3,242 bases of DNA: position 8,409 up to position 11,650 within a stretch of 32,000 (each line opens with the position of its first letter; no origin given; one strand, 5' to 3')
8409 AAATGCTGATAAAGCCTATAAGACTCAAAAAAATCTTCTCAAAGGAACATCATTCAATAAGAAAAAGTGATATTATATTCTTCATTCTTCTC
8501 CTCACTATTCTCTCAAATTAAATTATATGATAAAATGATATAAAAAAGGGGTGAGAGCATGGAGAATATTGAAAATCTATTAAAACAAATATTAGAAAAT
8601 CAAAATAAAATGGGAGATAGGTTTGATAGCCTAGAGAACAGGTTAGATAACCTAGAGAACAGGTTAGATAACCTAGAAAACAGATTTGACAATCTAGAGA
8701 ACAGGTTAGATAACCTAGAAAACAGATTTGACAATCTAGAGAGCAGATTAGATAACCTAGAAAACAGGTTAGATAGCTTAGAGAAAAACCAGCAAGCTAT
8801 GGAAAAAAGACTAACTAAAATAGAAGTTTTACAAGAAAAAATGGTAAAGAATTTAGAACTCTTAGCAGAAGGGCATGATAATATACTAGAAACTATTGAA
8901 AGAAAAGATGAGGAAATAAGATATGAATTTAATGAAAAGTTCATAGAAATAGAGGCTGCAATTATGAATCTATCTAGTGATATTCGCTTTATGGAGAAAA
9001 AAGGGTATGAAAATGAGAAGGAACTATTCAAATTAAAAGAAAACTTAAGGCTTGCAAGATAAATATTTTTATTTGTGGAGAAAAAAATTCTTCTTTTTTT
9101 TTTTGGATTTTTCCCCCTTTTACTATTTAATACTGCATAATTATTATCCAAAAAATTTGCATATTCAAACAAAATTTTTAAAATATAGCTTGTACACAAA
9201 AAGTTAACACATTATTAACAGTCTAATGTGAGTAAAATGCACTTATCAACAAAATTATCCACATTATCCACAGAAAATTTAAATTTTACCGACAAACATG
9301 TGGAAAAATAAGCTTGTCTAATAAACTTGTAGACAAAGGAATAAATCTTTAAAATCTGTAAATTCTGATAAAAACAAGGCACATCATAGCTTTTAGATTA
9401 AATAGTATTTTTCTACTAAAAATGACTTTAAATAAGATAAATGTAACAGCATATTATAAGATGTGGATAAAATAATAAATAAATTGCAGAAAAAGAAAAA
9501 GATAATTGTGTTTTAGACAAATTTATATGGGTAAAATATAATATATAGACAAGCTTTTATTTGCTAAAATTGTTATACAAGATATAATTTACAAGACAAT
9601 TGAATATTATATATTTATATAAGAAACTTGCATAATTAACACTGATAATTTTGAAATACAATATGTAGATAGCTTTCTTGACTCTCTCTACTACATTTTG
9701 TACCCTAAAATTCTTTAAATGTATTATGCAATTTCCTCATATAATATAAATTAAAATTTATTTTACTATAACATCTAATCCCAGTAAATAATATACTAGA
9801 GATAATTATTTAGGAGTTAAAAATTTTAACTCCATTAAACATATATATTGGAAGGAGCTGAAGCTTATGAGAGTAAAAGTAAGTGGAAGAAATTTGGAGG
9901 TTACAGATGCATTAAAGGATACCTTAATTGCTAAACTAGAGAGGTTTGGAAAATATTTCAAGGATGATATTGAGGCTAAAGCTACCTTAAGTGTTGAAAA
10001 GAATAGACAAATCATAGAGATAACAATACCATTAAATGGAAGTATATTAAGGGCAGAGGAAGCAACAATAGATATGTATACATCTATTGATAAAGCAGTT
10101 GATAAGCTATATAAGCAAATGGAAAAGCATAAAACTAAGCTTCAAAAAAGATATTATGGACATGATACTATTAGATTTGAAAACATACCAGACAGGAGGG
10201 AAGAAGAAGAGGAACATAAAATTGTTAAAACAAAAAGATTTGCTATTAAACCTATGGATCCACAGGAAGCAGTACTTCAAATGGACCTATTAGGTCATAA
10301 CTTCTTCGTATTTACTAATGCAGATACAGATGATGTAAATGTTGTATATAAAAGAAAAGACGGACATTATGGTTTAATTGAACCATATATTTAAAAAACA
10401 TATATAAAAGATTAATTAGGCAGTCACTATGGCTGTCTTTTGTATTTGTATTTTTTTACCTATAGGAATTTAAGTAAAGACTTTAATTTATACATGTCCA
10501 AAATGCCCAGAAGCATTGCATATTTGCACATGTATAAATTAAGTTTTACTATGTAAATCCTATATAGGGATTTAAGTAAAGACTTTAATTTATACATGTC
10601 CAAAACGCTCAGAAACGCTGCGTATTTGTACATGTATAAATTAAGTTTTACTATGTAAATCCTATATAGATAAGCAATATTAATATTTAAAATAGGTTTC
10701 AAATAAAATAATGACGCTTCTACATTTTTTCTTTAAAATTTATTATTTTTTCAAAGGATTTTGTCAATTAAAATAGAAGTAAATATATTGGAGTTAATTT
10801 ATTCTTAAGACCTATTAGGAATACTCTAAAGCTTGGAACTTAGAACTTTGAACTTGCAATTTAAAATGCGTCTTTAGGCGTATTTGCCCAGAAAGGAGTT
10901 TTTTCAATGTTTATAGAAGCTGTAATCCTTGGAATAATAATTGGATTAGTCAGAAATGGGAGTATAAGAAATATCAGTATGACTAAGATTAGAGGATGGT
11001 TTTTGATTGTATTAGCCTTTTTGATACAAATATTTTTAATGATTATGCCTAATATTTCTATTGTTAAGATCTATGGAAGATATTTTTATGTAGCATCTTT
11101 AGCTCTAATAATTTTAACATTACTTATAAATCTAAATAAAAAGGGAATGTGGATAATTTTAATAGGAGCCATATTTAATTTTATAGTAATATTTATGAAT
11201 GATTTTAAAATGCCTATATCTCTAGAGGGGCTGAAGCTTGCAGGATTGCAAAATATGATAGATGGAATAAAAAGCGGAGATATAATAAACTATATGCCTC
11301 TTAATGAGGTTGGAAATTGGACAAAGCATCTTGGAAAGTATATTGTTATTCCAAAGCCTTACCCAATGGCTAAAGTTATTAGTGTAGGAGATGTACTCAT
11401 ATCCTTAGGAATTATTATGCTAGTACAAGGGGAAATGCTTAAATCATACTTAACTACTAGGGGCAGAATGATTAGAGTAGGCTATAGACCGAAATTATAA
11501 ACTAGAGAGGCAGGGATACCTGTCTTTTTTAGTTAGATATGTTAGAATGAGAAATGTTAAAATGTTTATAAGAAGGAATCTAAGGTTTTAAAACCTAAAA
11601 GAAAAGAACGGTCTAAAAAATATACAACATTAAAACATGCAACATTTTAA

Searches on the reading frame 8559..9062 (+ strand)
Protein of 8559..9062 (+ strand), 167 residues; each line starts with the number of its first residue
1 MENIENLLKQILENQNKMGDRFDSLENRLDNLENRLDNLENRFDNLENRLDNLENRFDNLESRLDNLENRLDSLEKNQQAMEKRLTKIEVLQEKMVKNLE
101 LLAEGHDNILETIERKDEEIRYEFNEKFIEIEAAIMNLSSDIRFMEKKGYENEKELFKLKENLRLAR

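Call 11: search_protein_families(library=pfam, proteins=[window:8559-9062:+])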
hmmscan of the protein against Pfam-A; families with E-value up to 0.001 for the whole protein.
window:8559-9062:+ (167 aa): 28 families (the best 25 are shown)
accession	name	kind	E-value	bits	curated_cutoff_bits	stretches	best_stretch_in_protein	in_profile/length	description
PF23991.1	DUF7310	-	5.2e-13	49.7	40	2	44-93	20-68/83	Coiled-coil region of unknown function (DUF7310)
PF10779.14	XhlA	-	2e-09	37.9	34.7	1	32-79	2-49/67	Haemolysin XhlA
PF00261.25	Tropomyosin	-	4.2e-07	30.1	38.6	1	11-165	4-157/242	Tropomyosin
PF11932.13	DUF3450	-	5e-07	29.7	32.6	1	5-111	15-121/241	Protein of unknown function (DUF3450)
PF06825.17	HSBP1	-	5.2e-07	29.8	28.6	0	47-77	8-42/51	Heat shock factor binding protein 1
PF05377.16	FlaC_arch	-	3.5e-06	27.8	27.8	1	21-59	1-39/55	Flagella accessory protein C (FlaC)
PF07889.17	DUF1664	-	5.9e-06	26.8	34.6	1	3-78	49-124/124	Protein of unknown function (DUF1664)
PF19220.6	Rod_CreS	-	7.3e-06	25.7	100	1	2-89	9-96/359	Crescentin, rod domain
PF24423.1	OVT1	-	7.4e-06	26.7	30.9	1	19-98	7-86/100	Major antigen, helical domain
PF14712.11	Snapin_Pallidin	-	7.5e-06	26.8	29.6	1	2-74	16-88/89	Snapin/Pallidin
PF04513.17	Baculo_PEP_C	-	8e-06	26.4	38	1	3-78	42-122/140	Baculovirus polyhedron envelope protein, PEP, C terminus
PF02601.20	Exonuc_VII_L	-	8.9e-06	25.8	35.9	1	8-115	156-264/315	Exonuclease VII, large subunit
PF16526.10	CLZ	-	1.1e-05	26.2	26.7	0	10-52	7-56/71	C-terminal leucine zipper domain of cyclic nucleotide-gated channels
PF06160.17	EzrA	-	1.2e-05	24.3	39.6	0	41-120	344-423/557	Septation ring formation regulator, EzrA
PF06419.17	COG6_N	-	1.5e-05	25.5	27.4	1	6-79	19-92/114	Conserved oligomeric complex COG6, N-terminal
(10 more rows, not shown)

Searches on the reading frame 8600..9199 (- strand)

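Call 11: search_protein_families(library=pfam, proteins=[window:8600-9199:-])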
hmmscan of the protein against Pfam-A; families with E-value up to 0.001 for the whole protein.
window:8600-9199:- (199 aa): 1 family
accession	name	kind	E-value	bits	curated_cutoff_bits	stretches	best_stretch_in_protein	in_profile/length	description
PF04513.17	Baculo_PEP_C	-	0.00014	22.3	38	1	140-194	63-118/140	Baculovirus polyhedron envelope protein, PEP, C terminus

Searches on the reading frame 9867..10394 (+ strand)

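Call 11: search_protein_families(library=pfam, proteins=[window:9867-10394:+])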
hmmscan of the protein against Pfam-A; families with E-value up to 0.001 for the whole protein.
window:9867-10394:+ (175 aa): 2 families
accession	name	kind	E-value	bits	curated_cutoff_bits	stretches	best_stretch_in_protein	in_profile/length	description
PF16321.10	Ribosom_S30AE_C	-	2.1e-31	107.8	25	1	114-170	1-57/57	Sigma 54 modulation/S30EA ribosomal protein C terminus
PF02482.25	Ribosomal_S30AE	-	6.4e-25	88.1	23.7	1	3-93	1-88/88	Sigma 54 modulation protein / S30EA ribosomal protein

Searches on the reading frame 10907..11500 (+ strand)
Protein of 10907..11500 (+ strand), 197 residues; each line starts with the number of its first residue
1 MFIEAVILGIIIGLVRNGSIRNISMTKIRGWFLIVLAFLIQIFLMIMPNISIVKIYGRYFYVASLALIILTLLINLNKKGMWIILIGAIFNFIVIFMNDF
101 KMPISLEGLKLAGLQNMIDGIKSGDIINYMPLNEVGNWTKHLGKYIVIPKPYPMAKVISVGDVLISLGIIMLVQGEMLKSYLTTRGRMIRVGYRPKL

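Call 11: search_protein_families(library=pfam, proteins=[window:10907-11500:+])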
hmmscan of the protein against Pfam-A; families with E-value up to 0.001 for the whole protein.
window:10907-11500:+ (197 aa): 1 family
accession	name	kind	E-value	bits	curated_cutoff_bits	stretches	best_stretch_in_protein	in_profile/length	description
PF17248.7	DUF5317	-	2.1e-33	115.9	25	1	27-174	3-151/151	Family of unknown function (DUF5317)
